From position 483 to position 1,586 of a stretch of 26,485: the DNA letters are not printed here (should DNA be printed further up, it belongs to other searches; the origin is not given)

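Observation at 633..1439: EVE/PUA-like::HNH fusion inserted between dxr and waaA, a candidate modification-dependent restriction (defence) enzyme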

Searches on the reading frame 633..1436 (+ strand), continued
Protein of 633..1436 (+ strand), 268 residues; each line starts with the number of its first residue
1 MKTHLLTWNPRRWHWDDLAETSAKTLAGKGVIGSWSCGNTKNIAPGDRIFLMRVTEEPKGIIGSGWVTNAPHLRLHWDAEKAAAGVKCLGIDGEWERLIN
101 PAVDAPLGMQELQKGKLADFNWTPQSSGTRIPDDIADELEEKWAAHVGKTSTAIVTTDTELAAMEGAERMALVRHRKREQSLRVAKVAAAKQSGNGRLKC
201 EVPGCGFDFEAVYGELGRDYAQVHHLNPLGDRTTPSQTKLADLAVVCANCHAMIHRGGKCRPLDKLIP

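Call 21: find_related_loci(query=L001:8844-9989:+, collection=genome_contigs, flank=6000)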
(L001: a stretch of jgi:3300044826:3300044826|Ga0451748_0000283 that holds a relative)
Query L001:8844-9989:+ (382 aa) in genome_contigs; peptide patterns used: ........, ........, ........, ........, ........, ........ (x = any residue, [..] = any of these).
599 stretches matched a pattern (row limit reached: there are more); 579 encode a relative of the query (tblastn E <= 1e-3); the best 80 are kept; 80 distinct loci.
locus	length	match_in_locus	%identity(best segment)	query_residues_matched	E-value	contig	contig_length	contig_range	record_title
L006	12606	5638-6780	96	1-381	0e+0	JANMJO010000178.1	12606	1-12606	MAG: Verrucomicrobiales bacterium isolate OTE_64_metabat_368 OTE_64_k141_2790792, whole genome shotgun sequence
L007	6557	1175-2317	95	1-381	0e+0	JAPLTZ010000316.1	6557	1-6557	MAG: Verrucomicrobia bacterium isolate LacPavin_0818_WC45_MAG_61_7 LacPavin_0818_WC45_scaffold_815174, whole genome shot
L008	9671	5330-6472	94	1-381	0e+0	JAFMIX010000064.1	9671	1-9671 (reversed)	MAG: Verrucomicrobiales bacterium isolate DEBay_Sum019D_L_G_109 NODE_8044_length_9671_cov_4.805844, whole genome shotgun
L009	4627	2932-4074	89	1-381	0e+0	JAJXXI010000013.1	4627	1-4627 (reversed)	MAG: bacterium isolate BP6.bin19 NODE_43272_length_4627_cov_3.732000, whole genome shotgun sequence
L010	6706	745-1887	88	1-381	0e+0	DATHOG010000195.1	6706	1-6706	MAG TPA_asm: Candidatus Sulfotelmatobacter sp. isolate SMAG_U12678 k141_3241090, whole genome shotgun sequence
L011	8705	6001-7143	88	1-381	0e+0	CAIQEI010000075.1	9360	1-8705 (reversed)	MAG: uncultured Verrucomicrobia subdivision 3 bacterium isolate Umea3p4_bin-0310 genome assembly, contig: bin-0310:075/1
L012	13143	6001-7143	88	1-381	0e+0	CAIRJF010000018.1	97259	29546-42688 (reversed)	MAG: uncultured Verrucomicrobia subdivision 3 bacterium isolate AM2_bin-1229 genome assembly, contig: bin-1229:18/40, wh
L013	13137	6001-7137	88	1-379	0e+0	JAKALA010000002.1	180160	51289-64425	MAG: bacterium isolate WY5.bin105 NODE_105_length_180160_cov_2.050357, whole genome shotgun sequence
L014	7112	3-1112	90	1-370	0e+0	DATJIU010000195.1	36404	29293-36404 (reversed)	MAG TPA_asm: Dongiaceae bacterium isolate SMAG_U15546 k141_2132408, whole genome shotgun sequence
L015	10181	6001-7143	87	1-381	0e+0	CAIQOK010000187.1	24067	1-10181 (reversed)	MAG: uncultured Verrucomicrobia bacterium isolate Umea1_bin-1099 genome assembly, contig: bin-1099:187/189, whole genome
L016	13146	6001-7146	87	1-382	0e+0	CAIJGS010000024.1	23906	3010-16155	MAG: uncultured Verrucomicrobia subdivision 3 bacterium isolate Umea2p1_bin-1422 genome assembly, contig: bin-1422:024/3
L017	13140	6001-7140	87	1-380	0e+0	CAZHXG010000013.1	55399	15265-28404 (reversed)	MAG TPA_asm: uncultured Bifidobacteriaceae bacterium isolate binchicken_co54_528 genome assembly, contig: NODE_971_lengt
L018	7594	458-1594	87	1-379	0e+0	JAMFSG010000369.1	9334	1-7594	MAG: Verrucomicrobia bacterium isolate NGEE_A_bin31 k127_1707294, whole genome shotgun sequence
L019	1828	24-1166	86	1-381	0e+0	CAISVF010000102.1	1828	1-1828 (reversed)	MAG: uncultured Verrucomicrobia subdivision 3 bacterium isolate Ki2-D4_bin-0699 genome assembly, contig: bin-0699:102/62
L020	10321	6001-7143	86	1-381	0e+0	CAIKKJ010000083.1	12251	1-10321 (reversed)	MAG: uncultured Verrucomicrobia subdivision 3 bacterium isolate Umea1_bin-1418 genome assembly, contig: bin-1418:083/213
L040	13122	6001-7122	87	1-374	0e+0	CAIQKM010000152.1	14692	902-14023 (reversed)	MAG: uncultured Verrucomicrobia subdivision 3 bacterium isolate AM-2014-D2_bin-264 genome assembly, contig: bin-264:152/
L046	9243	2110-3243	83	1-378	0e+0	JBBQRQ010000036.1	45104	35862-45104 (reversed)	MAG: Verrucomicrobiota bacterium isolate Co_metawrap_1697 Cmw_1697_k141_15254370_length_45104_cov_20.9982, whole genome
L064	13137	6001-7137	81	1-379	0e+0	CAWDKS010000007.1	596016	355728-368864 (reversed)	MAG: uncultured Verrucomicrobiae bacterium isolate MFD09286.bin.1.254 genome assembly, contig: contig_45081, whole genom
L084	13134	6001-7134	81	1-381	0e+0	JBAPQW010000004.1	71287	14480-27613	MAG: Verrucomicrobiia bacterium isolate MFD01155_ilm_asm_bin21 k127_75031, whole genome shotgun sequence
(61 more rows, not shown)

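Call 25: fold_search(model_id=the predicted structure, library=pdb)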
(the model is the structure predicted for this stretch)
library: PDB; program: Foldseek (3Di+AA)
matches with E <= 10: 386; with E <= 0.001: 6
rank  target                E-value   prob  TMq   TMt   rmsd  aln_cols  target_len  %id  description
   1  2ar1                  4.6e-05  1.00  0.38  0.62   4.6       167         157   15  Structure of Hypothetical protein from Leishmania major (released 2005-08-30)
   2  2gbs_MODEL_1_A        4.8e-05  1.00  0.35  0.59   5.1       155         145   15  NMR structure of Rpa0253 from Rhodopseudomonas palustris. Northeast structural genomics consortium target RpR3 (released 2006-04-11)
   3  2eve                  1.4e-04  1.00  0.35  0.58   5.0       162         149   15  X-Ray Crystal Structure of Protein PSPTO5229 from Pseudomonas syringae. Northeast Structural Genomics Consortium Target  (released 2005-11-08)
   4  6yex_A                2.3e-04  0.99  0.30  0.27  16.0       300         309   15  VcaM4I restriction endonuclease in the absence of DNA (released 2020-12-16)
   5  6yex_B                2.4e-04  1.00  0.33  0.30  16.0       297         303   13  VcaM4I restriction endonuclease in the absence of DNA (released 2020-12-16)
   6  5y6b_B                3.0e-04  1.00  0.33  0.56   5.1       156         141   13  Crystal structure of ZmASCH Y47F mutant protein from Zymomonas mobilis (released 2018-07-18)
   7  2g2x_A                1.1e-03  1.00  0.35  0.58   5.3       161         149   14  X-Ray Crystal Structure Protein Q88CH6 from Pseudomonas putida. Northeast Structural Genomics Consortium Target PpR72. (released 2006-03-14)
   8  2p5d                  1.1e-03  1.00  0.36  0.61   4.2       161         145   12  Crystal structure of MJECL36 from Methanocaldococcus jannaschii DSM 2661 (released 2007-09-18)
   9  1zce                  2.4e-03  1.00  0.34  0.57   5.1       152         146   17  X-Ray Crystal Structure of Protein Atu2648 from Agrobacterium tumefaciens. Northeast Structural Genomics Consortium Targ (released 2005-04-19)
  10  2hd9                  3.7e-03  1.00  0.31  0.53   7.2       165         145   10  Crystal structure of PH1033 from Pyrococcus horikoshii OT3 (released 2006-12-20)
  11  2kku_MODEL_1_A        5.9e-03  0.97  0.22  0.36   5.1       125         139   10  Solution structure of protein af2351 from Archaeoglobus fulgidus. Northeast Structural Genomics Consortium tar (released 2009-07-14)
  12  5j3e_A                6.6e-03  1.00  0.39  0.58   5.0       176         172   10  Crystal Structure of Human THYN1 protein in complex with 5-methylcytosine containing DNA (released 2016-04-20)
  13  1wmm                  6.6e-03  1.00  0.34  0.58   4.6       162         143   13  Crystal structure of PH1033 from Pyrococcus horikoshii Ot3 (released 2005-08-23)
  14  5dnp_B                7.0e-03  0.99  0.30  0.53   4.8       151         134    9  Crystal structure of Mmi1 YTH domain (released 2016-04-06)
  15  4u8t_C                7.4e-03  0.99  0.31  0.48   5.3       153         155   11  Crystal structure of YTH domain of Zygosaccharomyces rouxii MRB1 protein in complex with N6-Methyladenosine RNA (released 2014-09-10)
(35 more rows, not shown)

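Call 32: search_protein_families(library=pfam, proteins=[L007:2386-3567:+, L007:3567-4316:+, L007:4323-5024:+, L008:6483-7187:+, L006:6826-7023:+, L006:7023-7283:+, L006:8325-8720:+, L006:9105-9446:+, L001:3649-4581:-], max_evalue=0.01)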
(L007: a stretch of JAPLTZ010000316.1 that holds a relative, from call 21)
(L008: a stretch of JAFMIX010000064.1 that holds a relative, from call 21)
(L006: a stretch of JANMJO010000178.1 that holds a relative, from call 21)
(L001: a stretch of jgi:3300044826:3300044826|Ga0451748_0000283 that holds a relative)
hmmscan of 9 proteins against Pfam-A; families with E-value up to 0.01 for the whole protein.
L007:2386-3567:+ (394 aa): 0 families

L007:3567-4316:+ (250 aa): 1 family
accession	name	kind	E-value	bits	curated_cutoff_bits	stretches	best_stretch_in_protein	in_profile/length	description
PF05869.16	Dam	-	3.1e-15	56.7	28.1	1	11-182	9-166/169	DNA N-6-adenine-methyltransferase (Dam)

L007:4323-5024:+ (234 aa): 1 family
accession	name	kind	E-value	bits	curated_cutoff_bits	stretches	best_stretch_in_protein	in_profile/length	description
PF00590.25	TP_methylase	-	9.4e-39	134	27.8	1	12-211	1-211/212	Tetrapyrrole (Corrin/Porphyrin) Methylases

L008:6483-7187:+ (235 aa): 1 family
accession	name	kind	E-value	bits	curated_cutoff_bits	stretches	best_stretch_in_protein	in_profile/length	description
PF00590.25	TP_methylase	-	9.4e-40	137.2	27.8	1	13-212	1-211/212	Tetrapyrrole (Corrin/Porphyrin) Methylases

L006:6826-7023:+ (66 aa): 0 families

L006:7023-7283:+ (87 aa): 1 family
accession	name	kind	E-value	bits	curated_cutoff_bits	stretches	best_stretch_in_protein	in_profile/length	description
PF24732.2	ParE_like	-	8.7e-07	29.3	24.4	1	19-80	2-66/67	ParE-like toxin domain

L006:8325-8720:+ (132 aa): 1 family
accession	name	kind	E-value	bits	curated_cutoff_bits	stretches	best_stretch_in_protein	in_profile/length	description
PF00590.25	TP_methylase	-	1.2e-10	42.2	27.8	1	4-50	1-47/212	Tetrapyrrole (Corrin/Porphyrin) Methylases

L006:9105-9446:+ (114 aa): 2 families
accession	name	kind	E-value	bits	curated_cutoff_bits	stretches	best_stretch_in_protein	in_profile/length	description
PF05534.18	HicB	-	4.3e-12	46.2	21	1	74-111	14-51/51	HicB family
PF21748.3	UPF0150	-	3.1e-05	24.2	27.3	1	8-60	7-55/64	UPF0150-like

L001:3649-4581:- (310 aa): 1 family
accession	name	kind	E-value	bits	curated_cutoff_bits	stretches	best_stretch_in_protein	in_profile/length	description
PF03235.19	GmrSD_N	-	4.8e-23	82.8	33.2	1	44-199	5-198/199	GmrSD restriction endonuclease, N-terminal domain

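Call 38: find_related_loci(query=A1, collection=viral_contigs, flank=5000)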
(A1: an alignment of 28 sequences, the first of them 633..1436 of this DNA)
Query A1 (268 aa) in viral_contigs; peptide patterns used: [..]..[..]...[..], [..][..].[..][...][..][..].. (x = any residue, [..] = any of these).
192 stretches matched a pattern, but none encodes a relative of the query by tblastn (E <= 1e-3).

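Call 39: search_dna_similar(query=window:633-1436:+, collection=phages, mode=protein, max_evalue=0.001)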
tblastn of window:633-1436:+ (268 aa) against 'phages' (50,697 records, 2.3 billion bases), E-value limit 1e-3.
Records with a match: 8; places in all: 8; records where one place covers at least 80% of the query: 0.
Best place of each record, by identity: <60% 8.
By first word of the organism name: Vibrio 3; Acinetobacter 2; Monoglobales 1; Clostridium 1; Bacteriophage 1.
By host as written in the record: - 3; Vibrio cyclitrophicus 10N.286.55.E8 1; Vibrio cyclitrophicus 10N.286.55.A5 1; Vibrio cyclitrophicus 10N.286.55.C7 1; Monoglobales 1; Clostridium botulinum BKT2873 1.
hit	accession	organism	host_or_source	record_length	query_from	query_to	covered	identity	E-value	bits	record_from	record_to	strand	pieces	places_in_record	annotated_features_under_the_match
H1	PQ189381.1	Vibrio phage 10N.286.55.E8_PE004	Vibrio cyclitrophicus 10N.286.55.E8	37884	158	266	41%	41.8%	3e-16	84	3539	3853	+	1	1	hypothetical protein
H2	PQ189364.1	Vibrio phage 10N.286.55.A5_PE003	Vibrio cyclitrophicus 10N.286.55.A5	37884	158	266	41%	41.8%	1e-15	82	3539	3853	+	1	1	hypothetical protein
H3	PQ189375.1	Vibrio phage 10N.286.55.C7_PE004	Vibrio cyclitrophicus 10N.286.55.C7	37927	158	266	41%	41.8%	1e-15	82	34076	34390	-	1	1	hypothetical protein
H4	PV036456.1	Monoglobales phage CHVD 5762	Monoglobales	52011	148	256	41%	37.7%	7e-13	74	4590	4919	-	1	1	hypothetical protein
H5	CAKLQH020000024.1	Acinetobacter phage MD-2021a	not known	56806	147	256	41%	29.6%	2e-9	64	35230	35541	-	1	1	endonuclease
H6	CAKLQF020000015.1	Acinetobacter phage MD-2021a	not known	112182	147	256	41%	29.6%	2e-9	64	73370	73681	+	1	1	endonuclease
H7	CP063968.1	Clostridium phage CWou-2020b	Clostridium botulinum BKT2873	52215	155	255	38%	29.4%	9e-7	56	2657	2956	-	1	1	HNH endonuclease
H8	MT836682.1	Bacteriophage sp.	human fecal samples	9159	200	256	21%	48.3%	5e-10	65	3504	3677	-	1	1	record has no annotation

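Call 40: search_dna_similar(query=window:633-1436:+, collection=plasmids, mode=protein, max_evalue=0.001)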
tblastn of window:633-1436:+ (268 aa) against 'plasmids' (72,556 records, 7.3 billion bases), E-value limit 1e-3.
Records with a match: 208; places in all: 208; records where one place covers at least 80% of the query: 1.
Best place of each record, by identity: <60% 208.
By first word of the organism name: Klebsiella 103; Enterobacter 19; Escherichia 10; Bacillus 8; Rhizobium 8; Sinorhizobium 4; Salmonella 4; Raoultella 4; Citrobacter 3; Hafnia 3; and 31 more.
By predicted mobility (MOB-suite, as given by PLSDB): conjugative 124; non-mobilizable 61; mobilizable 23.
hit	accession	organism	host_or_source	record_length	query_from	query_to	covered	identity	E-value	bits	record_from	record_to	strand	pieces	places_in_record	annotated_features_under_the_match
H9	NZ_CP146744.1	Lactococcus formosensis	Homo sapiens,cell culture,blood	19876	1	256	96%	27.4%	7e-12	72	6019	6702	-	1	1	HNH endonuclease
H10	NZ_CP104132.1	Sinorhizobium sp. K101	Phaseolus vulgaris,cell ...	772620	2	143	53%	41.5%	1e-23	106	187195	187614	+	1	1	AAA family ATPase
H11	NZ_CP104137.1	Sinorhizobium sp. C101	Phaseolus vulgaris,cell ...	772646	2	143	53%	41.5%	1e-23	106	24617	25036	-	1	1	AAA family ATPase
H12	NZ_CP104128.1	Sinorhizobium sp. M103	Phaseolus vulgaris,cell ...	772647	2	143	53%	41.5%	1e-23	106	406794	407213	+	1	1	AAA family ATPase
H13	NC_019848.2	Sinorhizobium meliloti GR4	-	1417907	5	143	52%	41.7%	7e-23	104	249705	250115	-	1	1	record has no annotation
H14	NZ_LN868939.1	Nocardia farcinica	not known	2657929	112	259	55%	37.8%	1e-14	81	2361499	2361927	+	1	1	none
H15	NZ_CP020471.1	Fuscovulum blasticum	cell culture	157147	3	143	53%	38.3%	8e-21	99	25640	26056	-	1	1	AAA family ATPase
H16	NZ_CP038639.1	Cupriavidus oxalaticus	whole organism,sewage sludge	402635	131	266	51%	36.2%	1e-14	81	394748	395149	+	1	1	none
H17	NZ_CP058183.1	Klebsiella grimontii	culture,Freshwater sample from ...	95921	112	263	57%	31.5%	2e-9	65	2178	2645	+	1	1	HNH endonuclease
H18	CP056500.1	Klebsiella oxytoca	culture,Wastewater influent sample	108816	112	263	57%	31.5%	2e-9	65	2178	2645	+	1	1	HNH endonuclease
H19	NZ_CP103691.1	Klebsiella oxytoca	Homo sapiens,blood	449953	112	263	57%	31.5%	2e-9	65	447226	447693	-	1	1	HNH endonuclease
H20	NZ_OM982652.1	Citrobacter freundii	-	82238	112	263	57%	31.0%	2e-10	69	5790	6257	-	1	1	HNH endonuclease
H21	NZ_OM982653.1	Citrobacter freundii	-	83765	112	263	57%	31.0%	2e-10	69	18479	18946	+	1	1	HNH endonuclease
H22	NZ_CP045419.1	Pseudoalteromonas sp. THAF3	pure culture,Surface of a polyethylene ...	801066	136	266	49%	35.1%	4e-16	85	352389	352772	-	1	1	HNH endonuclease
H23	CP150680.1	Staphylococcus sp. S9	whole organism,Ganjang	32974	109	263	58%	29.6%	3e-10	67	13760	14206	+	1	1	HNH endonuclease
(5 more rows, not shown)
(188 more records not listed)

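Call 41: get_annotated_region(hit=H10, flank=5000)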
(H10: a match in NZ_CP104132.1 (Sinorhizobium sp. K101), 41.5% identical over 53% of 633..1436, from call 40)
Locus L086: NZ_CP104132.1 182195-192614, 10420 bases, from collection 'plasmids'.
description: Sinorhizobium sp. K101 plasmid pK101b, complete sequence
organism: Sinorhizobium sp. K101 (NCBI taxid 2976820)
taxonomy: Bacteria; Pseudomonadota; Alphaproteobacteria; Hyphomicrobiales; Rhizobiaceae; Sinorhizobium; Sinorhizobium sp. K101
host: -; source: Phaseolus vulgaris,cell culture,Phaseolus vulgaris nodule,nodule from plant grown in inoculum free soil; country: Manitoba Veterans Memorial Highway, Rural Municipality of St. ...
typing (MOB-suite, as given by PLSDB): non-mobilizable
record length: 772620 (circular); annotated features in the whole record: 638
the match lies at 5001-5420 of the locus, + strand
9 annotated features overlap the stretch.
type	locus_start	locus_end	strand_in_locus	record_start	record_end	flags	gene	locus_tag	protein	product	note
CDS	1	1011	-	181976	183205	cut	-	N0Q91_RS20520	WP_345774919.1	adenylate/guanylate cyclase domain-containing protein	-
CDS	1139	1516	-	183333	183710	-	-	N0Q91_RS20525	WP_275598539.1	hypothetical protein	-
CDS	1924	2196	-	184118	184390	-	-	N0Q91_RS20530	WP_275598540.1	hypothetical protein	-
CDS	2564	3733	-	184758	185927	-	-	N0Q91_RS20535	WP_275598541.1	endonuclease/exonuclease/phosphatase family protein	-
CDS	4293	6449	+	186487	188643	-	-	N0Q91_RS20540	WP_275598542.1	AAA family ATPase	-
CDS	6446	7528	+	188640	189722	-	-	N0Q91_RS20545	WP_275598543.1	restriction endonuclease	-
CDS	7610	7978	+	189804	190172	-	-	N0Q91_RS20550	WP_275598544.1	transposase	GO:0006313 - DNA transposition [Evidence IEA]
CDS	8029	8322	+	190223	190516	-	tnpB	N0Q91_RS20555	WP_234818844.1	IS66 family insertion sequence element accessory protein TnpB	-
CDS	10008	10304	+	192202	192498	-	-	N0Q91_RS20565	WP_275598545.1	hypothetical protein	-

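Call 42: get_annotated_region(hit=H9, flank=4000)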
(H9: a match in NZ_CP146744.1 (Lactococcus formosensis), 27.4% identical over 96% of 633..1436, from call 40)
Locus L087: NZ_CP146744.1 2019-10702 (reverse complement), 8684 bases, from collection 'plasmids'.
description: Lactococcus formosensis subsp. formosensis strain L5 plasmid unnamed1, complete sequence
organism: Lactococcus formosensis (NCBI taxid 2906461)
taxonomy: Bacteria; Bacillota; Bacilli; Lactobacillales; Streptococcaceae; Lactococcus; Lactococcus formosensis
host: -; source: Homo sapiens,cell culture,blood; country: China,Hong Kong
typing (MOB-suite, as given by PLSDB): mobilizable; replicon rep_cluster_556; relaxase MOBP
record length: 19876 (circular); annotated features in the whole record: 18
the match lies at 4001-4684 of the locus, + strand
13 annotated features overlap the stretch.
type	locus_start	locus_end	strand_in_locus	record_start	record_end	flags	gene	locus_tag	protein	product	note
CDS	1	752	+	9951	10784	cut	-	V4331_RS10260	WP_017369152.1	GIY-YIG nuclease family protein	-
CDS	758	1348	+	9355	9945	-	-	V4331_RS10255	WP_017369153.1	site-specific integrase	-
CDS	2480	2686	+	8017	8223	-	-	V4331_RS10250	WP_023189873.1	hypothetical protein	-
CDS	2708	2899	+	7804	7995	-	-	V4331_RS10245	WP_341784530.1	hypothetical protein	-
CDS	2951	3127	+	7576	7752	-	-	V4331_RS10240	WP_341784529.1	hypothetical protein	-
CDS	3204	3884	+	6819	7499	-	-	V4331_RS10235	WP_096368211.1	IS6-like element ISTeha2 family transposase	GO:0006313 - DNA transposition [Evidence IEA]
CDS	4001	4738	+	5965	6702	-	-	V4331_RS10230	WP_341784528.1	HNH endonuclease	-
CDS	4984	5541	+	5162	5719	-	-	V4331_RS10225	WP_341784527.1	site-specific integrase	-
CDS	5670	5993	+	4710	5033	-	-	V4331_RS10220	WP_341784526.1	cytochrome B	-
CDS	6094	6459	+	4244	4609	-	mobC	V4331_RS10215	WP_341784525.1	plasmid mobilization relaxosome protein MobC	-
CDS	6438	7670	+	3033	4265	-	-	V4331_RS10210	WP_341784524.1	relaxase/mobilization nuclease domain-containing protein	-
CDS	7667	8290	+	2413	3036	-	-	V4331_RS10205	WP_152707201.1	mobilization protein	-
CDS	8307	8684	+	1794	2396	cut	-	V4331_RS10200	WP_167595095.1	protein adenylyltransferase Fic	-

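Call 43: search_protein_families(library=pfam, proteins=[L086:4293-6446:+, L086:6446-7525:+, L087:4001-4735:+], max_evalue=0.01)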
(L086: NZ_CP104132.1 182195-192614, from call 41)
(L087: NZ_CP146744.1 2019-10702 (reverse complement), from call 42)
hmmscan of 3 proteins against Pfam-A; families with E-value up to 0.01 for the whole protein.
L086:4293-6446:+ (718 aa): 5 families
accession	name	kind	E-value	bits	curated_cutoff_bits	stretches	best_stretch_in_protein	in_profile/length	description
PF07728.20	AAA_5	-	1.1e-14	55.1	22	1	406-573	1-139/139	AAA domain (dynein-related subfamily)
PF01878.24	EVE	-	1.5e-08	35.2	23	1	238-351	2-117/145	EVE domain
PF13401.12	AAA_22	-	0.0036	18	27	0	406-513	7-110/130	AAA domain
PF13191.12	AAA_16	-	0.0053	17.7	32.6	0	399-419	19-39/167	AAA ATPase domain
PF00004.35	AAA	-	0.0056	17.6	21.2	0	407-576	1-124/131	ATPase family associated with various cellular activities (AAA)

L086:6446-7525:+ (360 aa): 1 family
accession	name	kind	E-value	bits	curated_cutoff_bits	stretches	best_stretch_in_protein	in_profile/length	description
PF10117.15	McrBC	-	3.1e-57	194.4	23.9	1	48-357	2-310/318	McrBC 5-methylcytosine restriction system component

L087:4001-4735:+ (245 aa): 2 families
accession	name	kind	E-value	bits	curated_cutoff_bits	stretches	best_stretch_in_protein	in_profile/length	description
PF01844.29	HNH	-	5.5e-06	26.9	21.4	1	173-228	1-46/47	HNH endonuclease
PF01878.24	EVE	-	0.0064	16.9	23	1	4-106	3-114/145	EVE domain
